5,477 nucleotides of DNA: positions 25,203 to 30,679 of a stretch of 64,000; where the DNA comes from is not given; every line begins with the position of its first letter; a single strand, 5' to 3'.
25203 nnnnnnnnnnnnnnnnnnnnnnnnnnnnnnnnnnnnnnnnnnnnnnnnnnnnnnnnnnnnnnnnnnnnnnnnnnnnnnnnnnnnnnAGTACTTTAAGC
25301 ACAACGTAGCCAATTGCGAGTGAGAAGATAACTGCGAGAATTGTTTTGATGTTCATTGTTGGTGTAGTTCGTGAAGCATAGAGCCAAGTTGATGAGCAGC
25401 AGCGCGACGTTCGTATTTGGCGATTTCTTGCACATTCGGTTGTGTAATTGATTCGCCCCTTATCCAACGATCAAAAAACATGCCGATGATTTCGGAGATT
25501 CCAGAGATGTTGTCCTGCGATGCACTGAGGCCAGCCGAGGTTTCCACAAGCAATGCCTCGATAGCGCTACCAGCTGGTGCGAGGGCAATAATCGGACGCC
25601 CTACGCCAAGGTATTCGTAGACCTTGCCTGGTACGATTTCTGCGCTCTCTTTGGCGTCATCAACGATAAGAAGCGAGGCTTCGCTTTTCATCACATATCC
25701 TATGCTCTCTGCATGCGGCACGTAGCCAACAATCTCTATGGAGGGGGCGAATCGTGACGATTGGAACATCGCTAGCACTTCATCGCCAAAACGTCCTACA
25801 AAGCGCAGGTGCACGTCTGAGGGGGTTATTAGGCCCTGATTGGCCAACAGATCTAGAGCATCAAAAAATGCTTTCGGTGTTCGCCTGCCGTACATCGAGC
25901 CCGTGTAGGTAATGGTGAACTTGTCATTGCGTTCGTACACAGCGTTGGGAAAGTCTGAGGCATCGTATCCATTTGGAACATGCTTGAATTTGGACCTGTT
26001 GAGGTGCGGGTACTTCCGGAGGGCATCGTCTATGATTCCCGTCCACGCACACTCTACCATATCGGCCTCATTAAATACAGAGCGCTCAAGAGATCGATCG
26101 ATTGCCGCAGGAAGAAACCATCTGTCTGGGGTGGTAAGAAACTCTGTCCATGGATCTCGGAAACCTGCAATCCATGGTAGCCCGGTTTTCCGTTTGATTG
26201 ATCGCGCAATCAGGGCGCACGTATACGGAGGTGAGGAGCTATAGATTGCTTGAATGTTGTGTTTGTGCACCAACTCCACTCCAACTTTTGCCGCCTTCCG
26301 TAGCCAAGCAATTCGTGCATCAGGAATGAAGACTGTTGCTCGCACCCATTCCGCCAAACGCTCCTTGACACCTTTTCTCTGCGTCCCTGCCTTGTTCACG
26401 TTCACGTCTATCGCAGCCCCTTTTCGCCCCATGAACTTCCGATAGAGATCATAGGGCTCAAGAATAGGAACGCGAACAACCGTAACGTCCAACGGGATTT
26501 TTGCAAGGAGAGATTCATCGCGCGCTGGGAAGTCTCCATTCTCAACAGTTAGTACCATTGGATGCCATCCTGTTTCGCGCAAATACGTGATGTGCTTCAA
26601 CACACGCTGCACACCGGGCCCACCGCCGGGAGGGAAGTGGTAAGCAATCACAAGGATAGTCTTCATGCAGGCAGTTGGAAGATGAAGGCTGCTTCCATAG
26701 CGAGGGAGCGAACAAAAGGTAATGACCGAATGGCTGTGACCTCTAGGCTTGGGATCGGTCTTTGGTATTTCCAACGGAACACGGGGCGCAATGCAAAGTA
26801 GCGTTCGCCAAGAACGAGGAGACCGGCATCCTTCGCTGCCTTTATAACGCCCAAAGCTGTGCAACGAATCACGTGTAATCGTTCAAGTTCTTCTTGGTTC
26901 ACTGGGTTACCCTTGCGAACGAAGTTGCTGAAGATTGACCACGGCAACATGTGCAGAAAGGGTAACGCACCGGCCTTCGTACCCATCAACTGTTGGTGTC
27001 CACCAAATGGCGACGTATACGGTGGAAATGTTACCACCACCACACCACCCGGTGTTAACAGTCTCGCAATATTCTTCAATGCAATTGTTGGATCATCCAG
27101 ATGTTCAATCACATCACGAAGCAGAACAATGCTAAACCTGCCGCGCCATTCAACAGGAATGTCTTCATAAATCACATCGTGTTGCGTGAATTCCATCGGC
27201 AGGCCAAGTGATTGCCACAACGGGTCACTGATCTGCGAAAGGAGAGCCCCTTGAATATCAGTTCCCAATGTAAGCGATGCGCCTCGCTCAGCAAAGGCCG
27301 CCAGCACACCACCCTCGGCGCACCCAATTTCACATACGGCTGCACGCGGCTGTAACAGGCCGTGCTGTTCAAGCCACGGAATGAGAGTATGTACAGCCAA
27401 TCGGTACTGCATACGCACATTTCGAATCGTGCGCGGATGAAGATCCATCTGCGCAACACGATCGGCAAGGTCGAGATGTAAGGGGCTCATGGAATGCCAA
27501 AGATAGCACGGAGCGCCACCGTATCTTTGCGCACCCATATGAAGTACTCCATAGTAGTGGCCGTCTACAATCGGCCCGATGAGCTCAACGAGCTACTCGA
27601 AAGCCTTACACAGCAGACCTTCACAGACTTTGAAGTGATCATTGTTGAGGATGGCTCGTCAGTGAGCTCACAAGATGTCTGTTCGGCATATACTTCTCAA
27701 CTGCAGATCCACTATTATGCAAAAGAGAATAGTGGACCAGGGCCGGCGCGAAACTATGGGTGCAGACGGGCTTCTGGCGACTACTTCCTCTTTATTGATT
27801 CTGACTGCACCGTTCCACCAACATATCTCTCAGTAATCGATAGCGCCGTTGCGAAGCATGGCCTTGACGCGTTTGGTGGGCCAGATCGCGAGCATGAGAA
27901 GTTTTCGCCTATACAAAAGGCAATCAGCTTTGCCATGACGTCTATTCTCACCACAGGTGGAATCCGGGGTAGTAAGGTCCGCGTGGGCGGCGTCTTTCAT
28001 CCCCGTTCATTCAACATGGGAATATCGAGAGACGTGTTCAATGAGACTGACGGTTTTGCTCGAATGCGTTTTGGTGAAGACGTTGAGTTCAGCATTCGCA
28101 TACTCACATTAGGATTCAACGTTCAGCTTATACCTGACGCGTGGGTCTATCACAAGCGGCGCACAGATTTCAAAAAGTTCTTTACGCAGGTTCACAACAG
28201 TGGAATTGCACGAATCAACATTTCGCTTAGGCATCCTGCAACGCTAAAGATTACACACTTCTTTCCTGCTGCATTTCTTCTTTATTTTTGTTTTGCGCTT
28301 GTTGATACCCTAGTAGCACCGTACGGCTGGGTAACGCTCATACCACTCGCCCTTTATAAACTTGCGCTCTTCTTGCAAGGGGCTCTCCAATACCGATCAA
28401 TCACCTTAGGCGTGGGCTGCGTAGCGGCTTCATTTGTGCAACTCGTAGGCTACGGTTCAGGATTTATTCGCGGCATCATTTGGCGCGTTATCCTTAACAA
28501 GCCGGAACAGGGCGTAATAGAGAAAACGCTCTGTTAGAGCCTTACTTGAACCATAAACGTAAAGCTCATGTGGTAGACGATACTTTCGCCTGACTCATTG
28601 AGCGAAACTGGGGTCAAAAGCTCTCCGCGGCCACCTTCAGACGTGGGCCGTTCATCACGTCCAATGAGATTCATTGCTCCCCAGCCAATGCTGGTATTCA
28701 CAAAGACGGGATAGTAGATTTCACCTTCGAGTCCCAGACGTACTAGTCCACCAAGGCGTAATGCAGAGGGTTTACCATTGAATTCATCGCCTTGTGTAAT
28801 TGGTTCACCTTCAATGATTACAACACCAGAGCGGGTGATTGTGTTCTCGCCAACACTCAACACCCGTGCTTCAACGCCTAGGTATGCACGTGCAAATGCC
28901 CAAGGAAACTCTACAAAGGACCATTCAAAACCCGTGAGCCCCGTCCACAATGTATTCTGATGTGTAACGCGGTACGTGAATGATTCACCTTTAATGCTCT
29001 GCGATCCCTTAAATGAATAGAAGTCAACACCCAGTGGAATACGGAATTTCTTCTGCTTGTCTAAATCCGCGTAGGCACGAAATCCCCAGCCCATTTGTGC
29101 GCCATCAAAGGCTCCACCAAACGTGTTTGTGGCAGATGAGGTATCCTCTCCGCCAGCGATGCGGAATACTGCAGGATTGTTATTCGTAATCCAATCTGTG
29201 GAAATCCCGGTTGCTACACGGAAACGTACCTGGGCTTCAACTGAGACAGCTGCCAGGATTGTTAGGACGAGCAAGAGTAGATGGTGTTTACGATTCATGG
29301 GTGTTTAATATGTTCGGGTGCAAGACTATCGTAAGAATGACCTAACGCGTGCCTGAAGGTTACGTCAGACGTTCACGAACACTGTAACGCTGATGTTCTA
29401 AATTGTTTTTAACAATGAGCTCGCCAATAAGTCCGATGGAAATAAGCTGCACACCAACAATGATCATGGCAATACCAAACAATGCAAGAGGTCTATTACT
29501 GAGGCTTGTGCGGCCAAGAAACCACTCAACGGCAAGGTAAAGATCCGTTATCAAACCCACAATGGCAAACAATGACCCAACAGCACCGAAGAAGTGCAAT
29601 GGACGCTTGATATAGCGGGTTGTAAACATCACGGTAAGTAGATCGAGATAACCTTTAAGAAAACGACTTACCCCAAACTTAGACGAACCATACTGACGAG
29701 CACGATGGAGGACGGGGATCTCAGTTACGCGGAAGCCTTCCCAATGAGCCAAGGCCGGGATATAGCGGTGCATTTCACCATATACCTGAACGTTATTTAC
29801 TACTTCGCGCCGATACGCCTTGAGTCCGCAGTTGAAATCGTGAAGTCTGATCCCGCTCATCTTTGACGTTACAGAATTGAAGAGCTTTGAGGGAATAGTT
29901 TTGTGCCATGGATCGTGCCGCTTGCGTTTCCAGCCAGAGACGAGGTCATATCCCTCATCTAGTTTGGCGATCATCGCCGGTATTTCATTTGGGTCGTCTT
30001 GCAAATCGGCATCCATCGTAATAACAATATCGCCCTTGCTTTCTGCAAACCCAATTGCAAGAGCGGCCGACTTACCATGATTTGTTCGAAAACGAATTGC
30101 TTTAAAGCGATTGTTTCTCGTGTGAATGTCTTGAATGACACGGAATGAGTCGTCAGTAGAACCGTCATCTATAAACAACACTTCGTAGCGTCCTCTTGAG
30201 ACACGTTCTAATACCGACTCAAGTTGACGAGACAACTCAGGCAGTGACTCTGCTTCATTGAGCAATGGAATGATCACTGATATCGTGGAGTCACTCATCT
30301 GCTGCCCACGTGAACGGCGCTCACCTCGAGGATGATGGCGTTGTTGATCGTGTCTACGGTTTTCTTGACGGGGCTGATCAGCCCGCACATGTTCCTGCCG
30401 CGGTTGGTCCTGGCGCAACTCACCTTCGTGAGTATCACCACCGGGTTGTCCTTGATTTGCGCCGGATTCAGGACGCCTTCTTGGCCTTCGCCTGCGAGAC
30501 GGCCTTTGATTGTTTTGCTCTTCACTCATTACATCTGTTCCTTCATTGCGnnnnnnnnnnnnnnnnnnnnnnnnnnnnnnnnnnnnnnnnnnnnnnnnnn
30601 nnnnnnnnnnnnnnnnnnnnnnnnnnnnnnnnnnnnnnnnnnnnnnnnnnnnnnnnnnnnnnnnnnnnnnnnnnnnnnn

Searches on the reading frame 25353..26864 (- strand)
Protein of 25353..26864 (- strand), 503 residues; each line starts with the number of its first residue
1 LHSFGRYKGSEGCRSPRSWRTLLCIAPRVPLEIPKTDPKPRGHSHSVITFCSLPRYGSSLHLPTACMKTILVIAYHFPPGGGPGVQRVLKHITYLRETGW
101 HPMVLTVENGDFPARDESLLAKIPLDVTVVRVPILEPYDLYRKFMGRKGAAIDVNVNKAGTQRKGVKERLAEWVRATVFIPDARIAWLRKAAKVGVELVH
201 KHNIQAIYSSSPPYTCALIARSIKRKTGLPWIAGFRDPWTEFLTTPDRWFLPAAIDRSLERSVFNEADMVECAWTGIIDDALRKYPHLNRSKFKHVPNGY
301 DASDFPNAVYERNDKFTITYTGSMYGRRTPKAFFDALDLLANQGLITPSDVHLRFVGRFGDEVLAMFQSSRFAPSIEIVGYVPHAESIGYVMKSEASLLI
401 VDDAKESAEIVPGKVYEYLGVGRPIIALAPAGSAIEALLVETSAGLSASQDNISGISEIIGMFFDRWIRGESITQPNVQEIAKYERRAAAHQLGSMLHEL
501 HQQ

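Call 14: search_protein_families(library=pfam, proteins=[window:25353-26864:-], max_evalue=0.001)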
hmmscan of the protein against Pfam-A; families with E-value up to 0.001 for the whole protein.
window:25353-26864:- (503 aa): 3 families
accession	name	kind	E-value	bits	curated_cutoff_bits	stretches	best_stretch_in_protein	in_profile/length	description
PF13439.12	Glyco_transf_4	-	1e-05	26.1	28.5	1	172-303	41-169/170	Glycosyltransferase Family 4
PF13579.12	Glyco_trans_4_4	-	3.8e-05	24.5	29.7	1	173-299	60-158/158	Glycosyl transferase 4-like domain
PF13692.12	Glyco_trans_1_4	-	4.5e-05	24.2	27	1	316-452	2-128/142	Glycosyl transferases group 1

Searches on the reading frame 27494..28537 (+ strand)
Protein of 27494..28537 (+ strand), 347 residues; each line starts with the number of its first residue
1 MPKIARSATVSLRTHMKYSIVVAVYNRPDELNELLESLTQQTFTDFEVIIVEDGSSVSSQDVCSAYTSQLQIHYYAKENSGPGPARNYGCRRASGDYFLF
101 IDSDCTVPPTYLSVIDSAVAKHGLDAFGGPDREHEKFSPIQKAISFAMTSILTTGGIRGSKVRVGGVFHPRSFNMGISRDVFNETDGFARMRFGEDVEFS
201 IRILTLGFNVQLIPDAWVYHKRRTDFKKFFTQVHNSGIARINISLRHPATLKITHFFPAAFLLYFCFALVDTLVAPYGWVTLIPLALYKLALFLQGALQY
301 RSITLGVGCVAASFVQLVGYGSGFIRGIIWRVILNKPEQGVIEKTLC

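Call 14: search_protein_families(library=pfam, proteins=[window:27494-28537:+], max_evalue=0.001)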
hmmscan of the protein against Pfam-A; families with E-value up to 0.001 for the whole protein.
window:27494-28537:+ (347 aa): 4 families
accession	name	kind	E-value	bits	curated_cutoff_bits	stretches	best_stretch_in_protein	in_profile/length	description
PF00535.33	Glycos_transf_2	-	1.7e-28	100.1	23.3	1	19-184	1-166/168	Glycosyl transferase family 2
PF13641.12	Glyco_tranf_2_3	-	5.3e-15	56.5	27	1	18-232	3-223/230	Glycosyltransferase like family 2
PF10111.15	Glyco_tranf_2_2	-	1.1e-12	48.5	27.3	1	19-111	1-98/276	Glycosyltransferase like family 2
PF13632.12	Glyco_trans_2_3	-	2.2e-08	34.6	27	1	97-288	1-192/198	Glycosyl transferase family group 2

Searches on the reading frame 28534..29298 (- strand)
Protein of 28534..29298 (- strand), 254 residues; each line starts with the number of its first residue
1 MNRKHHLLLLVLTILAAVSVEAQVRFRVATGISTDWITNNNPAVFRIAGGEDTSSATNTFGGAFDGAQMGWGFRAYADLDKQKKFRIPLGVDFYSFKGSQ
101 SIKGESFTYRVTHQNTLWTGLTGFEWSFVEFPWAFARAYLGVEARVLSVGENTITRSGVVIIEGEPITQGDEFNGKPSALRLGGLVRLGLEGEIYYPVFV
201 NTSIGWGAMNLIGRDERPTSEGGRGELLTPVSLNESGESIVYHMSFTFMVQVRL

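Call 14: search_protein_families(library=pfam, proteins=[window:28534-29298:-], max_evalue=0.001)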
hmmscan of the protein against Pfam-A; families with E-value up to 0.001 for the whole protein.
window:28534-29298:- (254 aa): 0 families

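Call 58: search_protein_families(library=pfam, proteins=[window:28534-29298:-], max_evalue=1)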
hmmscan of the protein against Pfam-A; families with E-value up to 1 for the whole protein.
window:28534-29298:- (254 aa): 0 families
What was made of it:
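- The barrel protein has no significant PorP/SprF or PorT hit (call 58).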

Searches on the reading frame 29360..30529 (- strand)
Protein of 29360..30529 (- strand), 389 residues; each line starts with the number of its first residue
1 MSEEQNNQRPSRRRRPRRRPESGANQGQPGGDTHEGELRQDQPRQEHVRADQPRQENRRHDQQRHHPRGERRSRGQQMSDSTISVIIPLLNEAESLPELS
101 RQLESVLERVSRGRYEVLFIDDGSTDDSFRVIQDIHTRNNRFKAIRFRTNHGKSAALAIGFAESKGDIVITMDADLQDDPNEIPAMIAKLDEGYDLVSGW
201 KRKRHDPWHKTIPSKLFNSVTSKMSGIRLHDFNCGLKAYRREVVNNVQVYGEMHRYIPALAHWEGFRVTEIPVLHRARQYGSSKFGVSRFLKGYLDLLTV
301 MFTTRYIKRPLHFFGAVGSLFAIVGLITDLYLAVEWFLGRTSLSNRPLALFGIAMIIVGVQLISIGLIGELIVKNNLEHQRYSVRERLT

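Call 14: search_protein_families(library=pfam, proteins=[window:29360-30529:-], max_evalue=0.001)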
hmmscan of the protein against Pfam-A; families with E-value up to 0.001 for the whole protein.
window:29360-30529:- (389 aa): 3 families
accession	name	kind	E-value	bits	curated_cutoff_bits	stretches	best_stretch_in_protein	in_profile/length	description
PF00535.33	Glycos_transf_2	-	1.4e-32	113.4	23.3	1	84-245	1-165/168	Glycosyl transferase family 2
PF13641.12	Glyco_tranf_2_3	-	2.2e-07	31.6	27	1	83-205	3-127/230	Glycosyltransferase like family 2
PF10111.15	Glyco_tranf_2_2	-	3.5e-05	23.9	27.3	1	84-183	1-99/276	Glycosyltransferase like family 2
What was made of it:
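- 29360..30529 (-): GT2 glycosyltransferase with two C-terminal transmembrane helices and a basic low-complexity N-terminus; a conserved member of the block. Glycos_transf_2 E=1.4e-32 (call 14).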

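Call 58: search_protein_families(library=pfam, proteins=[window:29360-30529:-], max_evalue=1)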
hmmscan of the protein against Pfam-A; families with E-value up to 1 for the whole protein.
window:29360-30529:- (389 aa): 6 families
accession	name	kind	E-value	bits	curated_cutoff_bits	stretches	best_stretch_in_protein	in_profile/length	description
PF00535.33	Glycos_transf_2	-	1.4e-32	113.4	23.3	1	84-245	1-165/168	Glycosyl transferase family 2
PF13641.12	Glyco_tranf_2_3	-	2.2e-07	31.6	27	1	83-205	3-127/230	Glycosyltransferase like family 2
PF10111.15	Glyco_tranf_2_2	-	3.5e-05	23.9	27.3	1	84-183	1-99/276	Glycosyltransferase like family 2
PF13506.12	Glyco_transf_21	-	0.0072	16.2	21.7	1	153-202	18-68/174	Glycosyl transferase family 21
PF06168.16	DUF981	-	0.092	13.2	29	1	281-367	44-123/186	Protein of unknown function (DUF981)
PF24396.1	DUF7541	-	0.11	12.7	28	1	303-370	57-118/120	Family of unknown function (DUF7541)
